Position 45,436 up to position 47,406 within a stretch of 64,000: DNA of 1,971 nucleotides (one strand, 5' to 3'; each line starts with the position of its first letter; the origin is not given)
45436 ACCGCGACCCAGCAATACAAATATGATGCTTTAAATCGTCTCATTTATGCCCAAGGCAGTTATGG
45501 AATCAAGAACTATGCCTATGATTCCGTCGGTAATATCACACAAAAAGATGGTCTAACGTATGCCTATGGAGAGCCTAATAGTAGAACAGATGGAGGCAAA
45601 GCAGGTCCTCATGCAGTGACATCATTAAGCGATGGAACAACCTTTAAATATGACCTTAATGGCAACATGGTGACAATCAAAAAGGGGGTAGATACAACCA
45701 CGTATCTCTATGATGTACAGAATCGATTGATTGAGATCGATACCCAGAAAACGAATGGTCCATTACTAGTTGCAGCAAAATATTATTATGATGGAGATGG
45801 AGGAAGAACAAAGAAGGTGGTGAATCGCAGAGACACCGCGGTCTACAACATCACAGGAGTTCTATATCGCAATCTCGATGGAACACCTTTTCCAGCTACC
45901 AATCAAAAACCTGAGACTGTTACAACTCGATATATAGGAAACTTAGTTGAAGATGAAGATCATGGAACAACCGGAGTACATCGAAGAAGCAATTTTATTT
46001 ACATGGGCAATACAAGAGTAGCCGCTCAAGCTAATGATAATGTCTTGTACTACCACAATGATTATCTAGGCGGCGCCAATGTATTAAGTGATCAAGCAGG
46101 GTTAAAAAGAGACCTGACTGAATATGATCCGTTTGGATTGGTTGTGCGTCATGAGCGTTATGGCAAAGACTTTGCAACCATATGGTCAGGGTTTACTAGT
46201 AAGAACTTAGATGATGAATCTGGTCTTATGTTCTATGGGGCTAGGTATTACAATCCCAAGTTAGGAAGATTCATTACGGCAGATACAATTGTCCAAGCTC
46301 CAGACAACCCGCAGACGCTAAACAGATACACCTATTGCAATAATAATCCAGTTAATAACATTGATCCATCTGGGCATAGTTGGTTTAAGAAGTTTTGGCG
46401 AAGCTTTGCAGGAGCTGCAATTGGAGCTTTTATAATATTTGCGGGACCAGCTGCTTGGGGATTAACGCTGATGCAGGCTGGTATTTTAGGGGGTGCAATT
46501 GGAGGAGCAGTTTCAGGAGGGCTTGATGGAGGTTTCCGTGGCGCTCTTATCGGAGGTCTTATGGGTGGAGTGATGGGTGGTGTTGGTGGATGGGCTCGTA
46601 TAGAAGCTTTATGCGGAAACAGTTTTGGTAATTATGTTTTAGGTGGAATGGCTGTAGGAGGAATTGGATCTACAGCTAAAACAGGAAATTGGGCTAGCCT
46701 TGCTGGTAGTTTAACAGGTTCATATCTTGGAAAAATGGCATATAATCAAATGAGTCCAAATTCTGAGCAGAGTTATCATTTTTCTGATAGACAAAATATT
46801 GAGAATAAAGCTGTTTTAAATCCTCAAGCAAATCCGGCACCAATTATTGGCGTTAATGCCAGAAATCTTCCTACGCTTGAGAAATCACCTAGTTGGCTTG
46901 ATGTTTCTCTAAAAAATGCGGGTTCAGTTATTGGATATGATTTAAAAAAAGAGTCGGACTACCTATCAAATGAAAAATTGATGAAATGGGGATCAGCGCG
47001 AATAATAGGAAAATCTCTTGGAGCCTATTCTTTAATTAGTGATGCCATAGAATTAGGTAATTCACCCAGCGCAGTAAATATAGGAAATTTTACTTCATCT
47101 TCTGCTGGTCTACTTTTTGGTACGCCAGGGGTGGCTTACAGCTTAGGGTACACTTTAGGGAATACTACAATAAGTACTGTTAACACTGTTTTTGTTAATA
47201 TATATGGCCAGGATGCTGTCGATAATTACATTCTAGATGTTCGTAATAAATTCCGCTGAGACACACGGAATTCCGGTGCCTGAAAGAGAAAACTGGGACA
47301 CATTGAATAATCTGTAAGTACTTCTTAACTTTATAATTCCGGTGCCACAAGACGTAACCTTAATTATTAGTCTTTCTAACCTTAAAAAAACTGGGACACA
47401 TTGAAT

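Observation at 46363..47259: Paralog 1: variable C-terminal payload after conserved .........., with glycine-zipper module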

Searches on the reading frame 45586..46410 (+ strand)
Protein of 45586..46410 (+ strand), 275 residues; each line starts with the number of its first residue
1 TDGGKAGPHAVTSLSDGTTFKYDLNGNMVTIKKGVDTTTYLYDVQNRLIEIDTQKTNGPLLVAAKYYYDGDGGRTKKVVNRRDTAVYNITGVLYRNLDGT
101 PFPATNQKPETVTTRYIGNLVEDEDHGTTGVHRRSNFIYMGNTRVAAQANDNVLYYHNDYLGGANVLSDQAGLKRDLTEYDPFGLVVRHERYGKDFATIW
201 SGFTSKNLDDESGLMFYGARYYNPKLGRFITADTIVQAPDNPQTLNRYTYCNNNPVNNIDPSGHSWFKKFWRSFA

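Call 50: search_solved_structures(query=window:45586-46410:+, max_evalue=0.001, show_alignments=3)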
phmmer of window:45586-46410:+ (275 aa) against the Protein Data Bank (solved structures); distinct sequences matched with E-value up to 0.001: 22.
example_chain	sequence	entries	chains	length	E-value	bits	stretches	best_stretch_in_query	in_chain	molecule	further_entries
7q97_A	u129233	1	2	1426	3.4e-12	49.5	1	16-266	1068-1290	Rhs family protein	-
8cp6_B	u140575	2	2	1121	3.4e-10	42.9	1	149-263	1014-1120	Toxin protein Tse5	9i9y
8h8a_A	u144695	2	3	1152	7e-10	41.9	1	146-263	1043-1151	Putative Rhs-family protein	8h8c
8h8b_A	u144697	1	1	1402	6.7e-09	38.7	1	145-264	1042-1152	Putative Rhs-family protein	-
6sup_A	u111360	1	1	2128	2.9e-07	33.3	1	150-267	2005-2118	TcdB2,TccC3,Cell division control protein 42 homolog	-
9on3_A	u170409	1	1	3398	3.6e-07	33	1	134-267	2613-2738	SGS4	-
4igl_B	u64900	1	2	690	8.5e-07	31.8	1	149-263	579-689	YenC2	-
6suq_A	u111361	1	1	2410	8.8e-07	31.7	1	150-263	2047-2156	TcdB2,TccC3,Genome polyprotein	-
8fjp_A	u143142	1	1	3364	1.2e-06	31.4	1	153-264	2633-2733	salivary gland surface protein 1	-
6suf_F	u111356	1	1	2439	1.3e-06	31.1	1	150-263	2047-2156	TcdB2,TccC3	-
6h6e_F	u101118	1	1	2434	1.4e-06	31.1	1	150-263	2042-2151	TcdB2,TccC3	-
6h6g_A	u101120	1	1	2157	1.6e-06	30.8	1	150-263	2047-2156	TcdB2,TccC3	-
4o9x_A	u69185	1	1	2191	1.7e-06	30.8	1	150-263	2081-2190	TcdB2, TccC3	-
8qja_A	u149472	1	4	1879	1.7e-06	30.8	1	17-263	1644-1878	Putative type VI secretion system YD repeat-containing Rhs element Vgr protein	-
9c4k_Q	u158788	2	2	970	3.5e-06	29.8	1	149-264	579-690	Toxin subunit YenC2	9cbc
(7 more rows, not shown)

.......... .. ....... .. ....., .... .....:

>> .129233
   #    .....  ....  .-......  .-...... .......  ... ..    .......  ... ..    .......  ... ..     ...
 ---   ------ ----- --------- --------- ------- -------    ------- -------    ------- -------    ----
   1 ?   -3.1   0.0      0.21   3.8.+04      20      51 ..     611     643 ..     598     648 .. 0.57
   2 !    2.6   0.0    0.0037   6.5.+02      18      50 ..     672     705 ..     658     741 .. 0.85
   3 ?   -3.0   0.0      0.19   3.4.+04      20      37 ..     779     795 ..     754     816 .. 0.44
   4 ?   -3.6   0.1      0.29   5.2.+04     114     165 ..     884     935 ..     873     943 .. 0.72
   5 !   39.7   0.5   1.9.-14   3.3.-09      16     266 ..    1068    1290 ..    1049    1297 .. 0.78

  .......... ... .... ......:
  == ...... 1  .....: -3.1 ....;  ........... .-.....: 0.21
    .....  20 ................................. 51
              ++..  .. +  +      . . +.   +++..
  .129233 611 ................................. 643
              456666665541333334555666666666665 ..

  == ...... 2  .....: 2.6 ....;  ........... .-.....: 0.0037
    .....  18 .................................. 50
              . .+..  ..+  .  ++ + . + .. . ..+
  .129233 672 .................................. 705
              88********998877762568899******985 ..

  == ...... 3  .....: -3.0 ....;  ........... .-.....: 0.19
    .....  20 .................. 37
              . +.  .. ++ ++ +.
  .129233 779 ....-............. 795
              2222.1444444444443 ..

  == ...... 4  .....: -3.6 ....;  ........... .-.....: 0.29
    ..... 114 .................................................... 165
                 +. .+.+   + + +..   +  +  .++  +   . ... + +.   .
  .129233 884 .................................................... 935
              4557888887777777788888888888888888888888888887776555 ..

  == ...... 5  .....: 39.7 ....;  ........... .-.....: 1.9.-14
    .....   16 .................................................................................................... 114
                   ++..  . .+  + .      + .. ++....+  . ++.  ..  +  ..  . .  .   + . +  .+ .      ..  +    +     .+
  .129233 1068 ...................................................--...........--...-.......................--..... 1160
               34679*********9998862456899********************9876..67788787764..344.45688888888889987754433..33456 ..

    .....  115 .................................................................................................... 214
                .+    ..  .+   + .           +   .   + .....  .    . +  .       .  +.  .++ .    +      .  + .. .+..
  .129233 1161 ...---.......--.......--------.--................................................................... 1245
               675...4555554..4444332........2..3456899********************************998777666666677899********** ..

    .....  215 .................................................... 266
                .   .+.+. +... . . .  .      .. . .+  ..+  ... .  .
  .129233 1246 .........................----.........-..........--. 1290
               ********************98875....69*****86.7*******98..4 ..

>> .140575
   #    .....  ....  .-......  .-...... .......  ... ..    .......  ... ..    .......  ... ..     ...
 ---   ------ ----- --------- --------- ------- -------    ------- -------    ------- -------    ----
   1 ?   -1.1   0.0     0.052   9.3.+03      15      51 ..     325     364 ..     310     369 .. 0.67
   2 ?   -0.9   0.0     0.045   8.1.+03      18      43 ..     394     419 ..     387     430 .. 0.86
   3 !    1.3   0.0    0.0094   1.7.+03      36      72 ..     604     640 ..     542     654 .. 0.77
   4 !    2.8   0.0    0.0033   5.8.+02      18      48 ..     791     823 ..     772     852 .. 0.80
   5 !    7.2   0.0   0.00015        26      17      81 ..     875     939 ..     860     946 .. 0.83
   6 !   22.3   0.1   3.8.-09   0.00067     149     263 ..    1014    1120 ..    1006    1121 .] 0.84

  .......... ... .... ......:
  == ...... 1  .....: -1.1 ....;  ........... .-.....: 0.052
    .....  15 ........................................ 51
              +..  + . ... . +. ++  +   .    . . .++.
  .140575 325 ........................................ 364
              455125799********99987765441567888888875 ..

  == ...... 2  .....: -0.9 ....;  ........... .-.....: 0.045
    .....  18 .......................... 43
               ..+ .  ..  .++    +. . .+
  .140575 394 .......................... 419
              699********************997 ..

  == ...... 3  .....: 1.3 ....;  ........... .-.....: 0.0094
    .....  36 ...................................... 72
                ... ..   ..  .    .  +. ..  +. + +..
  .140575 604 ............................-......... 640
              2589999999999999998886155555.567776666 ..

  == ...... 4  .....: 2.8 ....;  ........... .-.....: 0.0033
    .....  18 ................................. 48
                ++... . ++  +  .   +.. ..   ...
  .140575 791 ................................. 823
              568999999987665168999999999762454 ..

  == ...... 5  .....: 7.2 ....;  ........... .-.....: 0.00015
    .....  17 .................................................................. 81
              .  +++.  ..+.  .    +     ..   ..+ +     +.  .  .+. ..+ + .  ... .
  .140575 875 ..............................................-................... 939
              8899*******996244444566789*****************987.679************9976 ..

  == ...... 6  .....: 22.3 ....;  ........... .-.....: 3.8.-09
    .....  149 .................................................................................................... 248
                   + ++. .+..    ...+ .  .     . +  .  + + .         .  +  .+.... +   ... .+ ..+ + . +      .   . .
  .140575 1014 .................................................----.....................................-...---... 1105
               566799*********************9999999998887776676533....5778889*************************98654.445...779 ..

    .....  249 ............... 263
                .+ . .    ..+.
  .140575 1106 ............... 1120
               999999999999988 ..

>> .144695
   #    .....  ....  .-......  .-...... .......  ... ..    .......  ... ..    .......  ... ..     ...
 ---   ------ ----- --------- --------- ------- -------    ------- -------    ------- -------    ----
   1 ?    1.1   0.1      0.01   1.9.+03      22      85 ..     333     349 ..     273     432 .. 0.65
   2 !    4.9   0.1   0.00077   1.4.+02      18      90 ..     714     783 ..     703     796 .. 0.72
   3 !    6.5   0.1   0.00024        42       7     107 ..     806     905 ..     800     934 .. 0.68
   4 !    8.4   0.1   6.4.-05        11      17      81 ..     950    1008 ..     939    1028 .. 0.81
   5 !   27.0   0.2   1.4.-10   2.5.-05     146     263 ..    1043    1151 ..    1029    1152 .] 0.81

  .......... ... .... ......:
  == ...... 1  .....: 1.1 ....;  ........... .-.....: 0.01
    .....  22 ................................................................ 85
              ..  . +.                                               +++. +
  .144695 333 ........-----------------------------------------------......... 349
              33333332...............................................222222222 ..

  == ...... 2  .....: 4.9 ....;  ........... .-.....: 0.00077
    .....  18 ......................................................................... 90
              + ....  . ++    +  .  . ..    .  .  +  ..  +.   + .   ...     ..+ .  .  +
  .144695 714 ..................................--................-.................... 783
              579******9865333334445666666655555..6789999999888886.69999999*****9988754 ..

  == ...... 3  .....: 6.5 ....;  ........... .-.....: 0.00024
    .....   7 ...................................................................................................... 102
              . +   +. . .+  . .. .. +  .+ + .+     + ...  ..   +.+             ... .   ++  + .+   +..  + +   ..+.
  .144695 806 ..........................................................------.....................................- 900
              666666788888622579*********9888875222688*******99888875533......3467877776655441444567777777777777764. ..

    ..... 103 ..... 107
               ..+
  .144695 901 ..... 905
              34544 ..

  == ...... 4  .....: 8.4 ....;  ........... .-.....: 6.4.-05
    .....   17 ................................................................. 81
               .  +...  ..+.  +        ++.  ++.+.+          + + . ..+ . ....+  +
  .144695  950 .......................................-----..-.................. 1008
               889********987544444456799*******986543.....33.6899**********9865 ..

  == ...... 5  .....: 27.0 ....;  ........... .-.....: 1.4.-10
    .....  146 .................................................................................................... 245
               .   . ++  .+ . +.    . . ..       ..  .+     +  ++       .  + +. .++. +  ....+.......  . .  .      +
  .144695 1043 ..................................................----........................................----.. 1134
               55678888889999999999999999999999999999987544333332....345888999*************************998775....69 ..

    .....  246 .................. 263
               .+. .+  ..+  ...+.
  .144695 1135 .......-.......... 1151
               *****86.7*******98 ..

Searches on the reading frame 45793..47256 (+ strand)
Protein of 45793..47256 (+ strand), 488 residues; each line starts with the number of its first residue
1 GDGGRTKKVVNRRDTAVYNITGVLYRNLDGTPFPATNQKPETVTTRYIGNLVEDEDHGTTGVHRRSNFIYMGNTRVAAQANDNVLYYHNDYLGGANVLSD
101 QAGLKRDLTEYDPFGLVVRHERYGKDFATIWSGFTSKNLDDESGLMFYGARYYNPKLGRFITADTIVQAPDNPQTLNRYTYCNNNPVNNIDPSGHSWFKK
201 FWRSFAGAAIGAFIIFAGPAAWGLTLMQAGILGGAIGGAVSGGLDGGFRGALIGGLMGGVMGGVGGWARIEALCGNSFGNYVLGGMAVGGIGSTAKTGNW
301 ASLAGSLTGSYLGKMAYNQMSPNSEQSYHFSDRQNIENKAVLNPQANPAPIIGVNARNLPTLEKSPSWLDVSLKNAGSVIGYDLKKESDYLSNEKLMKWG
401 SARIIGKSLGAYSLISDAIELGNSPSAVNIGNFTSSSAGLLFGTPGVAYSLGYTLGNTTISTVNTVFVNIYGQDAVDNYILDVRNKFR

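Call 21: find_related_loci(query=window:45793-47256:+, collection=genome_contigs, flank=10000)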
Query window:45793-47256:+ (488 aa) in genome_contigs; peptide patterns used: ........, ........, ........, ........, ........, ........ (x = any residue, [..] = any of these).
47 stretches matched a pattern; 1 encode a relative of the query (tblastn E <= 1e-3); 1 distinct loci.
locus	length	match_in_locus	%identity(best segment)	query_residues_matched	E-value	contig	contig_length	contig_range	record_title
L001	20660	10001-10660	44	45-265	2e-46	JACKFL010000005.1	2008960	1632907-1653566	MAG: Candidatus Omnitrophota bacterium isolate HK-STAS-OMNI-4 HK-STAS-OMNI-4_5, whole genome shotgun sequence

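Call 26: search_protein_families(library=pfam, proteins=[L001:11338-11835:+], max_evalue=1)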
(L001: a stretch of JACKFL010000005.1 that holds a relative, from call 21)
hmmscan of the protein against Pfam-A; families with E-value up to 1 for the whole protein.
L001:11338-11835:+ (166 aa): 1 family
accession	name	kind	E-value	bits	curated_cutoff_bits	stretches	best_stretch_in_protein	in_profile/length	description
PF13399.11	LytR_C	-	0.22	12.9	22.2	1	55-88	13-50/86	LytR cell envelope-related transcriptional attenuator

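Call 88: search_protein_families(library=pfam, proteins=[L001:4937-10000:+], max_evalue=0.0001)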
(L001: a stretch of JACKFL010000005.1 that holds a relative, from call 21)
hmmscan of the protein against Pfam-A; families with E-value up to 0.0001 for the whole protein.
L001:4937-10000:+ (1688 aa): 6 families
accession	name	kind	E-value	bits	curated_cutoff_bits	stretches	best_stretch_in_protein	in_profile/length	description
PF05593.20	RHS_repeat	-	2.6e-34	117.3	22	1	1268-1303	1-36/38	RHS Repeat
PF03534.18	SpvB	-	3.8e-34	118.6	22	1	53-207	2-179/287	Salmonella virulence plasmid 65kDa B protein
PF12256.14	TcdB_toxin_midN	-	8.4e-24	84.3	24.8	1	653-778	30-172/181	Insecticide toxin TcdB middle/N-terminal region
PF13517.12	FG-GAP_3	-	5.7e-15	56.1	26.9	3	358-428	1-60/61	FG-GAP-like repeat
PF00404.24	Dockerin_1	-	1.2e-08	35.4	22.9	1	1402-1456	1-55/57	Dockerin type I domain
PF20041.5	DUF6443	-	8.3e-05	23.3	27.8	1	1071-1147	18-108/137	Domain of unknown function (DUF6443)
